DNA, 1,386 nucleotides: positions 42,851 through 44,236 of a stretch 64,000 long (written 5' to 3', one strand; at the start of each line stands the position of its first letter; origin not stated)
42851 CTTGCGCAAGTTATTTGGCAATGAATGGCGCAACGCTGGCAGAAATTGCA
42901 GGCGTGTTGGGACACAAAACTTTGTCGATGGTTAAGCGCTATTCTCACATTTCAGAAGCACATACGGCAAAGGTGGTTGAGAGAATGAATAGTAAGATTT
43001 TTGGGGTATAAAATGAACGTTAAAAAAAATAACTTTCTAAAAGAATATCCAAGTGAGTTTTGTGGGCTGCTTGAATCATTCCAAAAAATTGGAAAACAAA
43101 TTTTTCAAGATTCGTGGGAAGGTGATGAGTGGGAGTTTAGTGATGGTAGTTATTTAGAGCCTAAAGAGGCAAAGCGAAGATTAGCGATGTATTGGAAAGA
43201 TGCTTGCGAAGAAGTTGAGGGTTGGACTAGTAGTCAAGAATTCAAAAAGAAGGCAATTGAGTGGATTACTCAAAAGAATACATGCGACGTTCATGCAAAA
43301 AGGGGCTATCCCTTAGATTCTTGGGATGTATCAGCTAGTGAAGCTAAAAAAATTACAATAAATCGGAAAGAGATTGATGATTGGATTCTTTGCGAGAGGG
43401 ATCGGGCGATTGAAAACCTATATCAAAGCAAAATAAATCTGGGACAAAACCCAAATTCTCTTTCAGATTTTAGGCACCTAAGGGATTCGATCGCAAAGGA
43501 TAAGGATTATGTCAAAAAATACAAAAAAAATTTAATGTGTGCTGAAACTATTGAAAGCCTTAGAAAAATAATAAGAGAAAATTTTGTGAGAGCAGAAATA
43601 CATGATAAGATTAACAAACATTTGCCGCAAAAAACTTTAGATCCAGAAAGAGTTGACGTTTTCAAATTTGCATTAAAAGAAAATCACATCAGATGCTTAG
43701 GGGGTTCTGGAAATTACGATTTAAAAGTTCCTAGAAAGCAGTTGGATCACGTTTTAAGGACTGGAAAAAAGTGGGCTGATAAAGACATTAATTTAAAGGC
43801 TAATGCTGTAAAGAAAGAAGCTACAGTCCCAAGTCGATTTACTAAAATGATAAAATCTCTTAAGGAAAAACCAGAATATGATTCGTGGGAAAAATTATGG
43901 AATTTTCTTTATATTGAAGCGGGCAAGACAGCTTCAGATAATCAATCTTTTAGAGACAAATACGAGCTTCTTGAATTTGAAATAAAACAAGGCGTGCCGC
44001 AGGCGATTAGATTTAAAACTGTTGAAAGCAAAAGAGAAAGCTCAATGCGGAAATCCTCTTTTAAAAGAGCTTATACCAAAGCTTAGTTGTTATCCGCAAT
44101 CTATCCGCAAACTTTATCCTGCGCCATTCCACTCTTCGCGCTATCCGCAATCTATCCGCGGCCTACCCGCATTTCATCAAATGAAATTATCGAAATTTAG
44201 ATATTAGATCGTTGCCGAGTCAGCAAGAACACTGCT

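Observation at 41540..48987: Intact-looking 7.4 kb integrative island in tRNA-Thr(UGU) with perfect 47-bp att repeats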

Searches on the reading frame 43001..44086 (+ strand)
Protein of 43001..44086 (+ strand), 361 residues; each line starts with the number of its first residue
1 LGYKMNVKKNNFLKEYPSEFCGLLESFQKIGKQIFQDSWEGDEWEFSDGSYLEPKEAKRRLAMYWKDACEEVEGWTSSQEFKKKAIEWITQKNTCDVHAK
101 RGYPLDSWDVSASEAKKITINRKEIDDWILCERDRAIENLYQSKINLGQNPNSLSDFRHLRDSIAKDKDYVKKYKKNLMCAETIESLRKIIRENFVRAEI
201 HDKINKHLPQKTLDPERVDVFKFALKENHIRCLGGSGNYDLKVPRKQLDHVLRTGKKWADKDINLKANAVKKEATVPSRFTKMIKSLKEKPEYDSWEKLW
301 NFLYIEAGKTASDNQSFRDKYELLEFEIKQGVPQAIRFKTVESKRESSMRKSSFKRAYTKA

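Call 8: search_protein_families(library=pfam, proteins=[window:43001-44086:+], max_evalue=0.01)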
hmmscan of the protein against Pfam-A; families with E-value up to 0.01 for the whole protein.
window:43001-44086:+ (361 aa): 0 families

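Call 9: search_protein_families(library=phrogs, proteins=[window:43001-44086:+], max_evalue=0.01)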
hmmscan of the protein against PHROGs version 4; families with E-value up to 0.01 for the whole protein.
window:43001-44086:+ (361 aa): 0 families

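Call 17: search_protein_families(library=ncbifam, proteins=[window:43001-44086:+], max_evalue=0.05)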
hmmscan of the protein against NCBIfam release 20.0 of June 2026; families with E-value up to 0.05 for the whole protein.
window:43001-44086:+ (361 aa): 3 families
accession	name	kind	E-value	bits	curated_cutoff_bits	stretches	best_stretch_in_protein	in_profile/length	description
TIGR00311.1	aIF-2beta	equivalog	0.0005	19.9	137.65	1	144-210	29-96/133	translation initiation factor IF-2 subunit beta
NF003067.0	PRK03988.1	equivalog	0.016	15.1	129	1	146-208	36-99/138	translation initiation factor IF-2 subunit beta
NF008993.0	PRK12336.1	equivalog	0.026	13.9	243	1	153-208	40-96/203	translation initiation factor IF-2 subunit beta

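Call 18: search_protein_families(library=padloc, proteins=[window:43001-44086:+], max_evalue=0.01)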
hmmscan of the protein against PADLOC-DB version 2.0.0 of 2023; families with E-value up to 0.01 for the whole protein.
window:43001-44086:+ (361 aa): 0 families

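Call 26: find_homologous_proteins(query=window:43013-44086:+)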
Query window:43013-44086:+ (357 aa): 7 proteins with E <= 0.001 among 1295 candidates.
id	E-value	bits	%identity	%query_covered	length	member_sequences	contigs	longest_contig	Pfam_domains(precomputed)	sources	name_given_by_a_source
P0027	5.8e-192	656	83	100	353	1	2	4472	-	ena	-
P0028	5.0e-33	133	77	25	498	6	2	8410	-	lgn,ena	-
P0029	2.4e-32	131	62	33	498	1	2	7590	-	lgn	-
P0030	8.6e-31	126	68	29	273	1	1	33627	-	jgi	jgi:hypothetical protein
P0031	5.3e-26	110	61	30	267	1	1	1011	-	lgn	-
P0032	7.5e-24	103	69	24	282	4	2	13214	-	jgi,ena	jgi:hypothetical protein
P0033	4.3e-23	100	61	27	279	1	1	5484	-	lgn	-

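Call 61: find_encoding_contigs(protein=P0030, flank=8000, max_places=2)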
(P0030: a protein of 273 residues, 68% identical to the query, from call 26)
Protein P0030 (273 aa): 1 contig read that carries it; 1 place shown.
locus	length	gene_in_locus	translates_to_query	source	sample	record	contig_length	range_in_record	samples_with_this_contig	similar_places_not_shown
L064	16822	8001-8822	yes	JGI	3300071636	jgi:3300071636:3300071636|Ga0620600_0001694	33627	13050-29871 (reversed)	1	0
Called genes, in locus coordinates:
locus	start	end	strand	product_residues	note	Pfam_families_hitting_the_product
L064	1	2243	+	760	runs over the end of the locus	PF00141:peroxidase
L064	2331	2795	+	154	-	PF14588:YjgF_endoribonc, PF01042:Ribonuc_L-PSP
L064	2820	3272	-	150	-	PF22811:Zn_ribbon_NrdR, PF03477:ATP-cone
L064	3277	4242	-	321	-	PF03462:PCRF, PF00472:RF-1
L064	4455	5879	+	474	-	PF01134:GIDA (weak), PF01266:DAO (faint), PF03486:HI0933_like (faint), PF07992:Pyr_redox_2, PF12831:FAD_oxidored (weak), PF13450:NAD_binding_8 (faint), PF00070:Pyr_redox, PF02852:Pyr_redox_dim, +1 more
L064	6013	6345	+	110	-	-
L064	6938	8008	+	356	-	PF24624:Int_N (faint), PF13102:Phage_int_SAM_5 (faint), PF00589:Phage_integrase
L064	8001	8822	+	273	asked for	-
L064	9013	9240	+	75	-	-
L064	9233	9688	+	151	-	PF22324:HTH_91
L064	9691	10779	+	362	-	PF09250:Prim-Pol, PF08708:PriCT_1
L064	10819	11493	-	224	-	-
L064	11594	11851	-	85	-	-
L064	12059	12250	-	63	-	-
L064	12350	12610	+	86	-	PF01381:HTH_3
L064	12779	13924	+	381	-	PF13784:Fic_N, PF02661:Fic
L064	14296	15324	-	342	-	PF00561:Abhydrolase_1, PF12146:Hydrolase_4, PF12697:Abhydrolase_6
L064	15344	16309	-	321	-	PF13649:Methyltransf_25 (faint), PF13489:Methyltransf_23, PF08241:Methyltransf_11 (weak), PF08242:Methyltransf_12 (weak)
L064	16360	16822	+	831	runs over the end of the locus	PF01565:FAD_binding_4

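Call 62: find_encoding_contigs(protein=P0028, flank=8000, max_places=2)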
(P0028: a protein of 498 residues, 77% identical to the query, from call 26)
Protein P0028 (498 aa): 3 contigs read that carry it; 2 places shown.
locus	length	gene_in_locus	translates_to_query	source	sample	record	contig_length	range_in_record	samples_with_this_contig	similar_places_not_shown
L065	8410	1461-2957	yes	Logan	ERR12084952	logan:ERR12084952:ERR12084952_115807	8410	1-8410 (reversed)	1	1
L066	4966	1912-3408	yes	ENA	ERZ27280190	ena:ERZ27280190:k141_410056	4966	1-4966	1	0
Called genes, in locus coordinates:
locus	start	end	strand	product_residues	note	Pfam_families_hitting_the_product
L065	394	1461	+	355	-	PF24624:Int_N (faint), PF00589:Phage_integrase, PF22823:MrpR_C_cat (weak)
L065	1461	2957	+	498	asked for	-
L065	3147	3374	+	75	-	-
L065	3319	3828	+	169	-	PF22324:HTH_91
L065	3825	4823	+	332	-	PF13481:AAA_25, PF13412:HTH_24 (weak)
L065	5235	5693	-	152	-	-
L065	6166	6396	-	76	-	-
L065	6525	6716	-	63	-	-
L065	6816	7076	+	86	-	PF01381:HTH_3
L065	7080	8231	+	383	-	-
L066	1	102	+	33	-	?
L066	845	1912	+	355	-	PF24624:Int_N (faint), PF00589:Phage_integrase, PF22823:MrpR_C_cat (weak)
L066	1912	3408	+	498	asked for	-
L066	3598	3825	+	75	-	-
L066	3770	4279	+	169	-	PF22324:HTH_91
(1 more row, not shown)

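Call 63: find_encoding_contigs(protein=P0032, flank=8000, max_places=2)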
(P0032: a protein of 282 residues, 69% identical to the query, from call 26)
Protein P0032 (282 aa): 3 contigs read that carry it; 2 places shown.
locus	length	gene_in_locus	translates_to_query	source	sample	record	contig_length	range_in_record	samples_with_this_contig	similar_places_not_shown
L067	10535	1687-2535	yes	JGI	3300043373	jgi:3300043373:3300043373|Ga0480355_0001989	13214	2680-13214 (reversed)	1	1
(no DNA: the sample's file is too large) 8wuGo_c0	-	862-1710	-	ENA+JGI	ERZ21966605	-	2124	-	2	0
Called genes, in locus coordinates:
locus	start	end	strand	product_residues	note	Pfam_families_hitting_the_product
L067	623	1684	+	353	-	PF24624:Int_N (faint), PF00589:Phage_integrase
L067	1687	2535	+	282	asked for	-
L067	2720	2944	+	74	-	-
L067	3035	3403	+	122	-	PF22324:HTH_91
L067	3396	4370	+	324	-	PF13481:AAA_25, PF13412:HTH_24 (faint)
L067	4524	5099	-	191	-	-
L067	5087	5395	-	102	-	-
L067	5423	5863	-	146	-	-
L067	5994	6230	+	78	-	PF12844:HTH_19 (weak), PF13560:HTH_31, PF01381:HTH_3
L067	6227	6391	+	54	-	-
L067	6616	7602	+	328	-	PF01593:Amino_oxidase (weak), PF13450:NAD_binding_8, PF01593:Amino_oxidase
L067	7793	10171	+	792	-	PF02384:N6_Mtase, PF01170:UPF0020 (weak), PF20473:MmeI_Mtase (weak), PF07669:Eco57I, PF01420:Methylase_S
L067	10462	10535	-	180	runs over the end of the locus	PF01257:2Fe-2S_thioredx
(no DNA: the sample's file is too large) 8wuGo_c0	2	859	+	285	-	?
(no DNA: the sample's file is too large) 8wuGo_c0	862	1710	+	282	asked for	-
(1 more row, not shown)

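Call 75: predict_structure(alignment_id=A1)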
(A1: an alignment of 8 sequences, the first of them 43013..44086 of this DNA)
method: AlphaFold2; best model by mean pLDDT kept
length: 357 residues; sequences in the alignment: 8
mean_pLDDT: 52.7   pTM: 0.31
mean pLDDT of the five models: 52.7, 52.0, 48.5, 48.5, 48.3
residues with pLDDT >= 90: 28; 70-90: 62; 50-70: 66; < 50: 201
segments of 3 or more residues with pLDDT < 50: 1-55, 98-106, 140-272
pLDDT, mean of each block of 10 residues (from residue 1): 25 26 31 33 38 49 66 72 62 49 47 60 59 54 35 40 41 35 41 41 37 38 34 30 41 35 30 67 88 93 91 90 85 80 82 80
secondary structure, 60 per line:
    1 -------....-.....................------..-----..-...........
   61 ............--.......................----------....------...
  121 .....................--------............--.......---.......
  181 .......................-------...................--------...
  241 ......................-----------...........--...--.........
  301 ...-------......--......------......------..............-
elements in order: H8-11 H13-33 H50-72 H75-97 H108-111 H118-141 H150-161 H164-170 H174-203 H211-229 H238-262 H274-284 H292-303 H311-316 E319-324 E331-336 E343-346 H347-356

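Call 79: fold_search(model_id=the predicted structure, library=pdb)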
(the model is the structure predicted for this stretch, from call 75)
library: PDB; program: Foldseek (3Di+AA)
matches with E <= 10: 41; with E <= 0.001: 0
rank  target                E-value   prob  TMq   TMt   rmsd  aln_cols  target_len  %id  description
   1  5crv_B                1.2e+00  0.20  0.18  0.18  16.9       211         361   13  Crystal structure of the Bro domain of HD-PTP in a complex with the core region of STAM2 (released 2016-02-24)
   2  7uni_C                1.4e+00  0.12  0.17  0.22  21.8       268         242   17  De novo designed chlorophyll dimer protein with Zn pheophorbide a methyl ester, SP2-ZnPPaM (released 2023-04-19)
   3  5mk2_A                2.2e+00  0.09  0.18  0.18  22.0       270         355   13  Crystal structure of the His Domain Protein Tyrosine Phosphatase (HD-PTP/PTPN23) Bro1 domain (CHMP4B peptide complex s (released 2017-08-16)
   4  9ya0_CA               2.8e+00  0.03  0.13  0.13  19.4       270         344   13  Cryo-EM structure of pre-conoid ring 2 (PCR P2 ring)from Toxoplasma gondii (released 2025-11-19)
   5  3qe6_A                4.1e+00  0.03  0.11  0.13  38.2       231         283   13  Mouse PACSIN 3 F-BAR domain structure (released 2012-01-25)
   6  6gy7_C                4.3e+00  0.02  0.09  0.10  41.4       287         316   15  Crystal structure of XaxB from Xenorhabdus nematophil (released 2018-07-25)
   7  5crv_A                4.5e+00  0.05  0.17  0.17  21.4       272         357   15  Crystal structure of the Bro domain of HD-PTP in a complex with the core region of STAM2 (released 2016-02-24)
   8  3hai_C                4.5e+00  0.02  0.09  0.11  34.2       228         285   15  Crystal structure of human PACSIN1 F-BAR domain (P21 lattice) (released 2009-06-16)
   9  9ic3_C                4.8e+00  0.13  0.13  0.13   6.0        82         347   11  Chimeric mitochondrial DNA polymerase gamma ternary complex (hAmB) in mouse-like error-editing conformer (composite) (released 2025-06-04)
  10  3v6i_A                4.8e+00  0.05  0.12  0.20  32.3       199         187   12  Crystal structure of the peripheral stalk of Thermus thermophilus H+-ATPase/synthase at 2.25 A resolution (released 2012-02-22)
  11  7k5c_A                4.8e+00  0.03  0.14  0.09  40.8       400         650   11  Structure of T7 DNA ejectosome periplasmic tunnel (released 2021-07-28)
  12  7vai_J                5.3e+00  0.06  0.11  0.23  12.1       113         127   12  V1EG of V/A-ATPase from Thermus thermophilus, state1-1 (released 2022-07-13)
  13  7uni_A                5.3e+00  0.06  0.17  0.22  22.0       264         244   17  De novo designed chlorophyll dimer protein with Zn pheophorbide a methyl ester, SP2-ZnPPaM (released 2023-04-19)
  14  8idc_E                5.3e+00  0.03  0.10  0.12  30.1       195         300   11  Cryo-EM structure of Mycobacterium tuberculosis FtsEX/RipC complex in peptidisc (released 2023-10-04)
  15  5mk0_C                5.9e+00  0.05  0.17  0.17  21.8       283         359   12  Crystal structure of the His Domain Protein Tyrosine Phosphatase (HD-PTP/PTPN23) Bro1 domain (Endofin peptide complex) (released 2017-08-16)
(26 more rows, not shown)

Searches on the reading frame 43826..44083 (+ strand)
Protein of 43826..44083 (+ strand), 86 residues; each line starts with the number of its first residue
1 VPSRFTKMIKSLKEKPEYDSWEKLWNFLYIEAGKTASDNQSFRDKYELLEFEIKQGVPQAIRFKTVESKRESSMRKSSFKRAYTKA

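Call 96: search_protein_representatives(protein=window:43826-44083:+)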
Query: 86 residues. Proteins with E-value up to 0.001 (for the whole library): 6; up to 1e-10: 4; up to 1e-30: 2. The best 6 are listed.
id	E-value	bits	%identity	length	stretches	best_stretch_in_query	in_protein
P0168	2.7e-48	177.2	100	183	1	1-86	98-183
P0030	1.2e-31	124.2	78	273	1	2-86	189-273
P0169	2.9e-25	103.9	71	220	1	2-86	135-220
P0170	1.6e-21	92.1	62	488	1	3-86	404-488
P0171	3.3e-04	37.0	35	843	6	34-60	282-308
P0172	8.0e-04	35.8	45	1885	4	32-61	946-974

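Call 112: search_protein_families(library=pfam, proteins=[window:43826-44083:+], max_evalue=5)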
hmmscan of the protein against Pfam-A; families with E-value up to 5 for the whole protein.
window:43826-44083:+ (86 aa): 0 families
